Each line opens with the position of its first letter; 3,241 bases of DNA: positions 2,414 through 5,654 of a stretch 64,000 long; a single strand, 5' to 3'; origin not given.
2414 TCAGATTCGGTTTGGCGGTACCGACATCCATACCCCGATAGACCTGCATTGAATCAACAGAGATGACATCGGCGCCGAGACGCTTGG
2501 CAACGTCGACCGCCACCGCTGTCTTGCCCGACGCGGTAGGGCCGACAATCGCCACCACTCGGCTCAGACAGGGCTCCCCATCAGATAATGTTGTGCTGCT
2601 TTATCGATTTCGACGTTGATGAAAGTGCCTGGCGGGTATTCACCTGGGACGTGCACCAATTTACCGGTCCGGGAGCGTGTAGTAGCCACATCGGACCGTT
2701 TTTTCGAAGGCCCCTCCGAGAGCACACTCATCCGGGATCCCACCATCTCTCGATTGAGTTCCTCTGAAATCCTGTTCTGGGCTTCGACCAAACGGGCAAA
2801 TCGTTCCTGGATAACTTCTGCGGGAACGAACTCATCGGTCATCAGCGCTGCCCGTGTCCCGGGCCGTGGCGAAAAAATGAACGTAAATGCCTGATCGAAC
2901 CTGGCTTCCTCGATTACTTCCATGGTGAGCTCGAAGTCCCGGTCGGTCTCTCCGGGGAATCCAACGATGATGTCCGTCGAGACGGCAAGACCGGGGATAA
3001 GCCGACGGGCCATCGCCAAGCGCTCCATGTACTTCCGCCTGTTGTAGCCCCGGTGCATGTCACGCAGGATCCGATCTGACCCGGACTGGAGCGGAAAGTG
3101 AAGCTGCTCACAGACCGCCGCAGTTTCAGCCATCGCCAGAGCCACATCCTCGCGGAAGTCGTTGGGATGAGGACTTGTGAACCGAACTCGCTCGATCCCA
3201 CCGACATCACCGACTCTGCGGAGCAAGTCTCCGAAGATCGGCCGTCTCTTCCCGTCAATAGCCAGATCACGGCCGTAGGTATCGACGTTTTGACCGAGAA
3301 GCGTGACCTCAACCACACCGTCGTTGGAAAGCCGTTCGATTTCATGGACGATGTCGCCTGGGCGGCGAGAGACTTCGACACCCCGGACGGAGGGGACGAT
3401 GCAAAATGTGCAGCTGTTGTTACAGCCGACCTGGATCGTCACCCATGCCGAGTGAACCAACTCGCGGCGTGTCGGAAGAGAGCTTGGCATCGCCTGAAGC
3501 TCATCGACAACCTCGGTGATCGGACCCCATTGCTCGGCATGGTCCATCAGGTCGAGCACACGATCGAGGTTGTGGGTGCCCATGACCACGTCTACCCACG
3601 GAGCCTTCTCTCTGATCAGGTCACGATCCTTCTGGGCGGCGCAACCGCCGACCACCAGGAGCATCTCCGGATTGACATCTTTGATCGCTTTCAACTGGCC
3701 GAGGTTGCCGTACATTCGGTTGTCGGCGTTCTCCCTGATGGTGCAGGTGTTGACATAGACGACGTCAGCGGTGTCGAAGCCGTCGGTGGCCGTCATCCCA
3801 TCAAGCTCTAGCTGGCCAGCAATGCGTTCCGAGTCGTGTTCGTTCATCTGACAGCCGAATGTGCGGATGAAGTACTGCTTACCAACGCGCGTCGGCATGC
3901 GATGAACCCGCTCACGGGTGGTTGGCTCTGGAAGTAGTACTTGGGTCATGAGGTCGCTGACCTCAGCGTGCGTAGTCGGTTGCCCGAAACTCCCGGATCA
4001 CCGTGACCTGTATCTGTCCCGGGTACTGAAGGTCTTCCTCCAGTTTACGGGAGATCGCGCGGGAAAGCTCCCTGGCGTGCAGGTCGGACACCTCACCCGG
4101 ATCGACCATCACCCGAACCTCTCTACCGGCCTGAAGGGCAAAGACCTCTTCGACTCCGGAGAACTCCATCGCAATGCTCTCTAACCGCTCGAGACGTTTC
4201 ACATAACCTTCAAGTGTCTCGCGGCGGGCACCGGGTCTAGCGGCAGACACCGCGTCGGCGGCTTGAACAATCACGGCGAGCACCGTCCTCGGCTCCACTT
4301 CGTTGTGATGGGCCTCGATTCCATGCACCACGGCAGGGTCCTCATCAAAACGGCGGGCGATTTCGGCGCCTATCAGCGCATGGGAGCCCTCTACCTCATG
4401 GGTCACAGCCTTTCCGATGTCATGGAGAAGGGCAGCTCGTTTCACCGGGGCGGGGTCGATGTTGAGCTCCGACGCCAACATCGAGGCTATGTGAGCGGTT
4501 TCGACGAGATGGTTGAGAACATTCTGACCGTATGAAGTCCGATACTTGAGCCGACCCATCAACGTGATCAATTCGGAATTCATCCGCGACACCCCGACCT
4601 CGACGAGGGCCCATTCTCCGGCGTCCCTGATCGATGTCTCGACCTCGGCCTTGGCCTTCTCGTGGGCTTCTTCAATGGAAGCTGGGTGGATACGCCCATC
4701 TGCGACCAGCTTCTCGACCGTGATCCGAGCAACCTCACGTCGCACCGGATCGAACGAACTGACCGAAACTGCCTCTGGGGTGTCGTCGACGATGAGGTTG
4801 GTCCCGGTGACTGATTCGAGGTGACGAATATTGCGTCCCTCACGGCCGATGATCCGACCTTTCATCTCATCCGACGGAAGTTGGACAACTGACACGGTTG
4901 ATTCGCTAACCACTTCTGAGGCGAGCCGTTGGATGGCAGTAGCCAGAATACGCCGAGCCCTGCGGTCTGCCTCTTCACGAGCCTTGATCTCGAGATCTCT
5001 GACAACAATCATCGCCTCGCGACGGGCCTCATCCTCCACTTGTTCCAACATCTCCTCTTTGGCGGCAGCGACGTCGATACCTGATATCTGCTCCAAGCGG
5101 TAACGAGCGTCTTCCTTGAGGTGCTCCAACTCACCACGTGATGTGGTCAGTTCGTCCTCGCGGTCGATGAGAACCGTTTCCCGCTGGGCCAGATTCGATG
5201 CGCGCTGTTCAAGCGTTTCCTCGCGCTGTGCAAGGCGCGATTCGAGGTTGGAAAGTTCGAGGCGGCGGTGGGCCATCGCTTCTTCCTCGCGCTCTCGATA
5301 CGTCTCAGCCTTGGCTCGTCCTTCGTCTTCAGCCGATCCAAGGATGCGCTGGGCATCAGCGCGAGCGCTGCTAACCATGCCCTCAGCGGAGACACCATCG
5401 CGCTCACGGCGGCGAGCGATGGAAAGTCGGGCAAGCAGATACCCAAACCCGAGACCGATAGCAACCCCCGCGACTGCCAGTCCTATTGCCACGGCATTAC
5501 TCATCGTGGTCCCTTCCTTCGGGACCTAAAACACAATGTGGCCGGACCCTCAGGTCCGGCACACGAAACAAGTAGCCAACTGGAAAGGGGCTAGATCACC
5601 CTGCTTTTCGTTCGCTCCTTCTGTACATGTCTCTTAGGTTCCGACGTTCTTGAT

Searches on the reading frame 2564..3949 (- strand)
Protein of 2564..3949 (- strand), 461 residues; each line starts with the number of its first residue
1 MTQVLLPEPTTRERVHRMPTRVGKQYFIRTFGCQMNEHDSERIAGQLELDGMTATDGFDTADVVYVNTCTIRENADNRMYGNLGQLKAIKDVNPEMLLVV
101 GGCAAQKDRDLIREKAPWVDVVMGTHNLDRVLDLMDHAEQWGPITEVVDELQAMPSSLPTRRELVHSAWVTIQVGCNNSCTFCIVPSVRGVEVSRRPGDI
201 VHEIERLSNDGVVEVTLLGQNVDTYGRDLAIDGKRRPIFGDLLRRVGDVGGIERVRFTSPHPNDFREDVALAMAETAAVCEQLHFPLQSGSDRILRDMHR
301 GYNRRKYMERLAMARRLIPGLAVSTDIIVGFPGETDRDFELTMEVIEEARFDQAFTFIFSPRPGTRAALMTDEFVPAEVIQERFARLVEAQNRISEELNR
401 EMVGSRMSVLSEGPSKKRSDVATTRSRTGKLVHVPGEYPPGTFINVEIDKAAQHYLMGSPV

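Call 72: search_protein_families(library=pfam, proteins=[window:2564-3949:-], max_evalue=0.00001)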
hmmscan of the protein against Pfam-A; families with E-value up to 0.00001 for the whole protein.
window:2564-3949:- (461 aa): 2 families
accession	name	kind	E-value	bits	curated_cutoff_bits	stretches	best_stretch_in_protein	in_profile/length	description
PF00919.26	UPF0004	-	1.9e-28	98.7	27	1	26-124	2-98/98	Uncharacterized protein family UPF0004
PF04055.27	Radical_SAM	-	5.4e-27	95.4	29.5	1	171-345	2-165/166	Radical SAM superfamily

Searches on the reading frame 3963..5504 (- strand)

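Call 72: search_protein_families(library=pfam, proteins=[window:3963-5504:-], max_evalue=0.00001)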
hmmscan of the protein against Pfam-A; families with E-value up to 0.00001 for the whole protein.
window:3963-5504:- (513 aa): 3 families
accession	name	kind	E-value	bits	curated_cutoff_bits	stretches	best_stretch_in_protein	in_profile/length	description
PF12072.13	RNase_Y_N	-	9.1e-34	117.1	32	1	7-197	3-200/201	RNase Y N-terminal region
PF01966.28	HD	-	2.3e-19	70.2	22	1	329-421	1-115/116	HD domain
PF00013.35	KH_1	-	4.8e-07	29.9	21.5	1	207-260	4-61/66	KH domain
